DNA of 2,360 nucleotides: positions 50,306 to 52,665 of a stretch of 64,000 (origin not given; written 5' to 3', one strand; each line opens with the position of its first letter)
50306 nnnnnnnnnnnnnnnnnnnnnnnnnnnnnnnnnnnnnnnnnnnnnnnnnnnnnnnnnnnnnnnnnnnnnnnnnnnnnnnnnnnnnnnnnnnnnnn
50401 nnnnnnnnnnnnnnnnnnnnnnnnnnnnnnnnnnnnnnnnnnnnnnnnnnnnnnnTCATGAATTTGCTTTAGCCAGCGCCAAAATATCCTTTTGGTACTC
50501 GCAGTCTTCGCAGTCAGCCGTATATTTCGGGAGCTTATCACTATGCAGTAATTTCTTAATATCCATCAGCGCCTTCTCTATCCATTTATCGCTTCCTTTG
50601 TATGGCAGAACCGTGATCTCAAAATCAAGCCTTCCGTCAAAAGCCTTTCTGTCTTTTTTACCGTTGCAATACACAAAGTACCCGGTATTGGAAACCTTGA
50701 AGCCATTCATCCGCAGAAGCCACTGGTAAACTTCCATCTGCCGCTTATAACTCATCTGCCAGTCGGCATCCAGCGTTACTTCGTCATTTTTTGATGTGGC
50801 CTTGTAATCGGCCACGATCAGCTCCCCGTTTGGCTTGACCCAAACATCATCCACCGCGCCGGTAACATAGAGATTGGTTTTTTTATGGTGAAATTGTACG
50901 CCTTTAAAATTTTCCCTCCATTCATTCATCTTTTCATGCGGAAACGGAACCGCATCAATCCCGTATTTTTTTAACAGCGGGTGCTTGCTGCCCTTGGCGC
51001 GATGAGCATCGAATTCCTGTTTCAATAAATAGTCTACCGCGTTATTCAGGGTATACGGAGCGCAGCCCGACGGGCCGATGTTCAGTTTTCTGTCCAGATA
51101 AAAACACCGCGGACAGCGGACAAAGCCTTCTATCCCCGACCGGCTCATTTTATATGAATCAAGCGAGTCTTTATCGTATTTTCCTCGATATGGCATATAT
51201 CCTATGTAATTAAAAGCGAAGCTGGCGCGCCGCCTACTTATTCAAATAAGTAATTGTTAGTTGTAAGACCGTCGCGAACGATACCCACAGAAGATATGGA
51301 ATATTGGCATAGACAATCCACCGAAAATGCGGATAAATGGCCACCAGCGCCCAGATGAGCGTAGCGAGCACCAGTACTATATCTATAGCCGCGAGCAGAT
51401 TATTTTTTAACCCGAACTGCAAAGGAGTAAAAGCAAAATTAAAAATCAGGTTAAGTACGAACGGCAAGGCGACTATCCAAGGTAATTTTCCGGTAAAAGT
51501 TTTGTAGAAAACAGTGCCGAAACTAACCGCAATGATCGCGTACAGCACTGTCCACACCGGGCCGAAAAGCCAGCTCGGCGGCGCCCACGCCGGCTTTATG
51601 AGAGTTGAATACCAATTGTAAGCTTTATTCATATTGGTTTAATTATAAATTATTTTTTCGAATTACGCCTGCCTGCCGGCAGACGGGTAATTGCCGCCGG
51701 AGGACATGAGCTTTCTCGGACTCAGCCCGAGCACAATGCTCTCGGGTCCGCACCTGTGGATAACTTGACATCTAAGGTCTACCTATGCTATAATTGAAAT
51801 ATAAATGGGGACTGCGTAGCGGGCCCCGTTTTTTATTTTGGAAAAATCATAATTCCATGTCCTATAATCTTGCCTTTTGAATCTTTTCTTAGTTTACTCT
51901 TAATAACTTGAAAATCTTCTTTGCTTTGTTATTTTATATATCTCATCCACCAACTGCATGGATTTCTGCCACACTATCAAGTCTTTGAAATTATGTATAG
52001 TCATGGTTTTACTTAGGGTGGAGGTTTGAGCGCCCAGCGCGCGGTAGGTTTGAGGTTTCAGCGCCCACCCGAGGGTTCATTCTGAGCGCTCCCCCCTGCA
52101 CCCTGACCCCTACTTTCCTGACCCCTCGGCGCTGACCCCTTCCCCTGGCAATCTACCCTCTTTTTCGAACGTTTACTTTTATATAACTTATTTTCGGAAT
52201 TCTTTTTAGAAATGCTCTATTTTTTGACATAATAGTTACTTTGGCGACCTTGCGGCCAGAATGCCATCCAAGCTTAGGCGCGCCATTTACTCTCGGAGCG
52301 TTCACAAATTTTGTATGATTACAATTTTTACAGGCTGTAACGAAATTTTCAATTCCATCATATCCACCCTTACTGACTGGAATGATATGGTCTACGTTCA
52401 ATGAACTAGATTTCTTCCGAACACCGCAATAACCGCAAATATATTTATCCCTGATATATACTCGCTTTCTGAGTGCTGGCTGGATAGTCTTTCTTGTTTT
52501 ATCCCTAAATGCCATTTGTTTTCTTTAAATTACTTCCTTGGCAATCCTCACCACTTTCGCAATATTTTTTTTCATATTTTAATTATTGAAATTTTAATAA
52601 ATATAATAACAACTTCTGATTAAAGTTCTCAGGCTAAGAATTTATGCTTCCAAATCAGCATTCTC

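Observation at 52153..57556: Six-gene co-directional operon combining two beta-class MTases with three different nuclease types (HNH-like, PLD, HNH) and an unknown 207-aa protein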

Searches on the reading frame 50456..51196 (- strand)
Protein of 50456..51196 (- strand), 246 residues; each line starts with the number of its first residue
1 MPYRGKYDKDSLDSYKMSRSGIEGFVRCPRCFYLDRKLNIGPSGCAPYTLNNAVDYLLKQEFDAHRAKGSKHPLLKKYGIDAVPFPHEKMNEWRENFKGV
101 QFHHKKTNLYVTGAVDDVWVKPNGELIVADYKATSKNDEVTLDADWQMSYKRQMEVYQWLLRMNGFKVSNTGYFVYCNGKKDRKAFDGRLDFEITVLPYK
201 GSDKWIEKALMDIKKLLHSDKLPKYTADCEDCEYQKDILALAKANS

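Call 3: search_protein_families(library=pfam, proteins=[window:50456-51196:-], max_evalue=0.1)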
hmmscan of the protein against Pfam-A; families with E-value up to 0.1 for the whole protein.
window:50456-51196:- (246 aa): 3 families
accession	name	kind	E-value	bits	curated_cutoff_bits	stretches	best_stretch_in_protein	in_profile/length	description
PF12705.13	PDDEXK_1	-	3.3e-14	53.9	22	1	73-235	83-243/247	PD-(D/E)XK nuclease superfamily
PF01930.23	Cas_Cas4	-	6.2e-07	30.1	22.7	1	103-235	43-155/160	Domain of unknown function DUF83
PF02011.21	Glyco_hydro_48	-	0.0052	15.8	25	1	139-166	335-362/619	Glycosyl hydrolase family 48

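Call 4: search_protein_families(library=padloc, proteins=[window:50456-51196:-], max_evalue=0.1)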
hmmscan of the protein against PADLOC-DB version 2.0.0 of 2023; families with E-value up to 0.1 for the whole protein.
window:50456-51196:- (246 aa): 9 families
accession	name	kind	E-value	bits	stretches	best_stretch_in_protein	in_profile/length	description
PDLC01447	Cas4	-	4.3e-11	41.5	1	14-236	2-155/161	"CAS-I,CAS-II,CAS-III,CAS-IV,CAS-V,CAS-VI; acquisition_associated"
PDLC00944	Cas4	-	4.9e-11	41.1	1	109-236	65-174/177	Cas4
PDLC01250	Cas4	-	9.5e-11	40.3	1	88-235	39-164/168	"CAS-I,CAS-II,CAS-III,CAS-IV,CAS-V,CAS-VI; acquisition_associated"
PDLC00943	Cas4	-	1.6e-10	39.2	1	110-235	67-175/180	CRISPR-associated protein Cas4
PDLC02087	Cas4b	-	1.4e-07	29.8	1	107-235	70-185/189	-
PDLC01611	Cas4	-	1.1e-06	27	1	105-235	44-153/158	"CAS-I,CAS-II,CAS-III,CAS-IV,CAS-V,CAS-VI; acquisition_associated"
PDLC02083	Cas4_II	-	8.5e-06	24.3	1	22-235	7-180/186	-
PDLC02085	Cas4a2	-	0.0012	17.3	1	147-235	82-158/166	-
PDLC01771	Cas4b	-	0.0022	16.2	1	144-235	75-155/162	-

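Call 5: search_protein_families(library=ncbifam, proteins=[window:50456-51196:-], max_evalue=0.1)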
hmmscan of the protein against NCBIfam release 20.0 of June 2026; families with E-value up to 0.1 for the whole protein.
window:50456-51196:- (246 aa): 4 families
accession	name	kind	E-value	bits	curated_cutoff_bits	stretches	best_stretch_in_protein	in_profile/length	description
TIGR00372.1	cas4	equivalog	6.1e-10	39.2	65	1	110-235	67-175/180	CRISPR-associated protein Cas4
TIGR02784.1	addA_alphas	equivalog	0.00096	17.6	860.75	1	104-162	1060-1115/1138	double-strand break repair helicase AddA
NF049935.1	cas4g_cas1g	exception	0.0099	14.4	560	1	86-228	50-176/546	CRISPR-associated endonuclease Cas4g/Cas1g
NF041611.1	exoglucan_CbhB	equivalog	0.03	12.3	1950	1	137-165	402-430/997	exoglucanase CbhB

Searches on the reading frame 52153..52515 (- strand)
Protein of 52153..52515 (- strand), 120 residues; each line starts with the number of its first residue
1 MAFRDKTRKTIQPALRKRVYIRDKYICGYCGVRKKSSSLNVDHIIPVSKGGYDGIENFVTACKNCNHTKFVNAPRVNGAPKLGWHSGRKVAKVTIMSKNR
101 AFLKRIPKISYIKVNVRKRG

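Call 3: search_protein_families(library=pfam, proteins=[window:52153-52515:-], max_evalue=0.1)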
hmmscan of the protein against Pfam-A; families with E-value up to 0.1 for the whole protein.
window:52153-52515:- (120 aa): 3 families
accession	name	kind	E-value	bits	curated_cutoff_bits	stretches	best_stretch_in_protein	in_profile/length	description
PF01844.29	HNH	-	1.5e-13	51.1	21.4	1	27-69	1-44/47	HNH endonuclease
PF14279.12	HNH_5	-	4.4e-13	49.4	27.5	1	27-69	1-43/56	HNH endonuclease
PF13395.12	HNH_4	-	1.7e-05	25.2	22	1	37-69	16-48/54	HNH endonuclease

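Call 4: search_protein_families(library=padloc, proteins=[window:52153-52515:-], max_evalue=0.1)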
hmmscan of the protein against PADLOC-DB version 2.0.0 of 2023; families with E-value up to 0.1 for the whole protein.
window:52153-52515:- (120 aa): 47 families (the best 25 are shown)
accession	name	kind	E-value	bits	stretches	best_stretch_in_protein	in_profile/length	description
PDLC03478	REase_II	-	2.6e-09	35.2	1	7-113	92-204/219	Type II restriction enzyme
PDLC00315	PtuB1|PtuB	-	5.3e-08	30.9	1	25-73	31-80/227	Unknown function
PDLC02859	DpdF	-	9.4e-07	25.6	1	19-72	2-55/545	DpdF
PDLC00350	PtuB1|PtuB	-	3.1e-06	25.2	1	5-71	30-101/224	Unknown function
PDLC00332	PtuB1|PtuB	-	6.6e-06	24.1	1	6-84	29-105/212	Unknown function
PDLC03418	REase_II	-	7.3e-06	23.3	1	16-68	316-368/372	Type II restriction enzyme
PDLC01256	Cas9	-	8.7e-06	22.8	1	12-85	499-577/711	"CAS-II-A,CAS-II-B,CAS-II-C; effector__SPE"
PDLC00345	PtuB1|PtuB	-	1e-05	23.2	1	6-70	33-102/223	Unknown function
PDLC00335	PtuB1|PtuB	-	1.2e-05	23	1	11-70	35-99/214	Unknown function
PDLC03656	mREase_IV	-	1.6e-05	22.8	1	15-67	195-253/277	Type IV methyl-directed restriction enzyme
PDLC04248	PDC-M01B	-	3e-05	22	1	22-76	32-85/216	-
PDLC04259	PDC-M01B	-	3.1e-05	22.1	1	24-74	94-143/277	-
PDLC00325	PtuB1|PtuB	-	3.5e-05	21.5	1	5-72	32-104/213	Unknown function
PDLC04247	PDC-M01B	-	7.7e-05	20.7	1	24-75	100-150/286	-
PDLC00973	Cas9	-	7.7e-05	19.4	1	13-74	593-660/830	CRISPR subtype II RNA-guided endonuclease Cas9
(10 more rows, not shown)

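Call 5: search_protein_families(library=ncbifam, proteins=[window:52153-52515:-], max_evalue=0.1)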
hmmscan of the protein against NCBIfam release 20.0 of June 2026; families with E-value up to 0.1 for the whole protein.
window:52153-52515:- (120 aa): 5 families
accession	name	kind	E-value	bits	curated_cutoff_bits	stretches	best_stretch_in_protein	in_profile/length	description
NF040563.1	guided_IscB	equivalog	3.9e-14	52.5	175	1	14-71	182-237/314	RNA-guided endonuclease IscB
NF049971.1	CRISPR_Cas9d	exception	7e-09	34.9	375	1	16-74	537-598/986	type II CRISPR RNA-guided endonuclease Cas9d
NF038221.1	IcmJ_DotN_IVB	equivalog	8.1e-07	28.8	100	1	14-77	32-92/205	type IVB secretion system protein IcmJDotN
TIGR01865.2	cas_Csn1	equivalog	0.013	13.7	100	1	36-71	591-626/1070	type II CRISPR RNA-guided endonuclease Cas9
TIGR02646.1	TIGR02646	subfamily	0.029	14.5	52.15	1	8-64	12-66/144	retron system putative HNH endonuclease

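Call 46: find_homologous_proteins(query=window:52153-52515:-, max_evalue=0.001)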
Query window:52153-52515:- (120 aa): 16 proteins with E <= 0.001 among 19 candidates.
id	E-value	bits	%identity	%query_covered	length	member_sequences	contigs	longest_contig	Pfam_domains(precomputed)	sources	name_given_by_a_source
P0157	5.0e-75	268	100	100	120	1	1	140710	PF13395.13,PF01844.30,PF14279.13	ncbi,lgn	ncbi:MAG: HNH endonuclease [Candidatus Doudnabacteria bacterium]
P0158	5.6e-40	155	65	94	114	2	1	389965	PF01844.30,PF14279.13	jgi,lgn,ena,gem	-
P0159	6.6e-38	148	62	95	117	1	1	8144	PF01844.30,PF14279.13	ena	-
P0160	6.9e-38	148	60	94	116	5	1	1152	PF01844.30,PF14279.13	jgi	jgi:5-methylcytosine-specific restriction endonuclease McrA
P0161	5.5e-35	138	63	93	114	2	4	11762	PF01844.30,PF14279.13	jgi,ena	-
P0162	1.4e-34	137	59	96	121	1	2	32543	PF01844.30,PF14279.13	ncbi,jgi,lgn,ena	-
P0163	1.5e-34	137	61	93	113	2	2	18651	PF01844.30,PF14279.13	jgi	jgi:5-methylcytosine-specific restriction endonuclease McrA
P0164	3.8e-34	136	59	93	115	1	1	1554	PF01844.30,PF14279.13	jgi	-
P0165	4.2e-34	136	58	93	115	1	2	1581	PF01844.30,PF14279.13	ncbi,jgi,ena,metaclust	metaclust:\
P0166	7.2e-34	135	58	94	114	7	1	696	PF01844.30,PF14279.13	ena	-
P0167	1.2e-33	134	63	92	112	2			PF01844.30,PF14279.13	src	-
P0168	4.3e-33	132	56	93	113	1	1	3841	PF01844.30,PF14279.13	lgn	-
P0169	4.4e-32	129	61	93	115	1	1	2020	PF01844.30,PF14279.13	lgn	-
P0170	5.0e-32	129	59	94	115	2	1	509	PF01844.30,PF14279.13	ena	-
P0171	1.4e-31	127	57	95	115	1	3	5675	PF01844.30,PF14279.13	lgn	-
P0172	2.0e-31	127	55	93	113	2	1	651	PF01844.30,PF14279.13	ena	-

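Call 48: find_encoding_contigs(protein=P0158, flank=5000, max_places=2)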
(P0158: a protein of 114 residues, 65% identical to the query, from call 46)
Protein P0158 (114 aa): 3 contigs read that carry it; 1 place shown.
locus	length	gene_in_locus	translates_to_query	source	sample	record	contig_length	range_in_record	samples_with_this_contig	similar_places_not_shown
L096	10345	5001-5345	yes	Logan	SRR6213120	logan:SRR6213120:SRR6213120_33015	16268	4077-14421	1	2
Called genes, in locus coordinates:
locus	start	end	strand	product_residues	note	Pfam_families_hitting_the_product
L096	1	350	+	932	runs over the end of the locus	PF20464:MmeI_N, PF20465:MmeI_hel, PF20473:MmeI_Mtase, PF07669:Eco57I, PF20466:MmeI_TRD, PF20467:MmeI_C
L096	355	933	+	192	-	PF01936:NYN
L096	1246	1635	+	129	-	PF13366:PDDEXK_3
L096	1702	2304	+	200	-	PF01872:RibD_C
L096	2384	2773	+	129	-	PF00293:NUDIX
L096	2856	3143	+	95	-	-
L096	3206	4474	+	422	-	PF00890:FAD_binding_2, PF01266:DAO (faint), PF01494:FAD_binding_3 (faint), PF03486:HI0933_like, PF05834:Lycopene_cycl (faint), PF07992:Pyr_redox_2, PF12831:FAD_oxidored, PF22780:HI0933_like_1st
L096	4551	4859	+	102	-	-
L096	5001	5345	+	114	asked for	PF01844:HNH, PF14279:HNH_5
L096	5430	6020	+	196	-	-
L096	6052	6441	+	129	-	PF07237:DUF1428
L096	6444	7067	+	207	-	PF06983:3-dmu-9_3-mt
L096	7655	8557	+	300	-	PF03724:META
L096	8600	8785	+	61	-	-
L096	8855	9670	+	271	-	-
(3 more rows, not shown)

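Call 49: find_encoding_contigs(protein=P0162, flank=5000, max_places=2)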
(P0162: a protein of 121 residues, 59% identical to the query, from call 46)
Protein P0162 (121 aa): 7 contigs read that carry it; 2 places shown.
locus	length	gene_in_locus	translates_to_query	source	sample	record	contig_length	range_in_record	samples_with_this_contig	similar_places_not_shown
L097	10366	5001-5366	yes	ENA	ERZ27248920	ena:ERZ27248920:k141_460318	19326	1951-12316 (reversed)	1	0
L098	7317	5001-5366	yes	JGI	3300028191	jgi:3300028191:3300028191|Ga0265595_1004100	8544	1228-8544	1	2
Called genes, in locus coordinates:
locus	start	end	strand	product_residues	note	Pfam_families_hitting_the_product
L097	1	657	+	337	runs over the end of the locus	-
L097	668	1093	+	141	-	-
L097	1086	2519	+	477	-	PF00176:SNF2-rel_dom, PF00271:Helicase_C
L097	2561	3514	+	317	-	-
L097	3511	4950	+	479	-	PF04055:Radical_SAM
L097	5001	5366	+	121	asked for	PF01844:HNH, PF14279:HNH_5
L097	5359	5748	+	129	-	PF13366:PDDEXK_3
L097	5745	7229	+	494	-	PF11074:DUF2779 (weak), PF13482:RNase_H_2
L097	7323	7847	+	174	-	PF00300:His_Phos_1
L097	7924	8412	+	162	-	-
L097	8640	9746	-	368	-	PF13521:AAA_28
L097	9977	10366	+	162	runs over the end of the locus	-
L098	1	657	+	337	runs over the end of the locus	-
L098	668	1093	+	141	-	-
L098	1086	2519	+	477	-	PF00176:SNF2-rel_dom, PF00271:Helicase_C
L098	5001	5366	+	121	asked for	PF01844:HNH, PF14279:HNH_5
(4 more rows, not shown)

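Call 77: search_protein_families(library=phrogs, proteins=[window:52153-52515:-], max_evalue=0.001)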
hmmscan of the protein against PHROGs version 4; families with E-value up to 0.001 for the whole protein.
window:52153-52515:- (120 aa): 34 families (the best 25 are shown)
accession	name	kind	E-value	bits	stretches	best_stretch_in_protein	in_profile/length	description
phrog_16726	-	DNA, RNA and nucleotide metabolism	1e-17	65.8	1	12-69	81-140/308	HNH endonuclease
phrog_2118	-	DNA, RNA and nucleotide metabolism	3.7e-17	63.8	1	2-69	154-221/301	HNH endonuclease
phrog_16986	-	unknown function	2.5e-15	57.8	1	6-69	2-65/248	-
phrog_14314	-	DNA, RNA and nucleotide metabolism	3e-15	58.2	1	15-71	7-63/252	HNH endonuclease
phrog_589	-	DNA, RNA and nucleotide metabolism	3.8e-14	53.8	1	12-69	79-138/179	HNH endonuclease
phrog_338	-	DNA, RNA and nucleotide metabolism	7.6e-14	52.8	1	15-107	197-298/340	HNH endonuclease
phrog_6050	-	DNA, RNA and nucleotide metabolism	2.6e-13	50.6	1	14-70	301-358/402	HNH endonuclease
phrog_8660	-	DNA, RNA and nucleotide metabolism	9.7e-13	49.7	1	6-69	106-176/196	HNH endonuclease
phrog_144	-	DNA, RNA and nucleotide metabolism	3.1e-12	47.5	1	14-69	74-132/175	HNH endonuclease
phrog_2214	-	DNA, RNA and nucleotide metabolism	3.1e-12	47.3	1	10-70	179-237/429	HNH endonuclease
phrog_1271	-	DNA, RNA and nucleotide metabolism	4.4e-11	43.8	1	16-69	258-315/361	HNH endonuclease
phrog_7785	-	DNA, RNA and nucleotide metabolism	6.8e-11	43.4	1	6-72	51-114/147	HNH endonuclease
phrog_333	-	DNA, RNA and nucleotide metabolism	1.4e-10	42.5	1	6-69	11-78/138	HNH endonuclease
phrog_5718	-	DNA, RNA and nucleotide metabolism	1.1e-09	38.8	1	7-75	111-179/394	HNH endonuclease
phrog_119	-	DNA, RNA and nucleotide metabolism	1.7e-08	34.7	1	14-69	193-254/443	HNH endonuclease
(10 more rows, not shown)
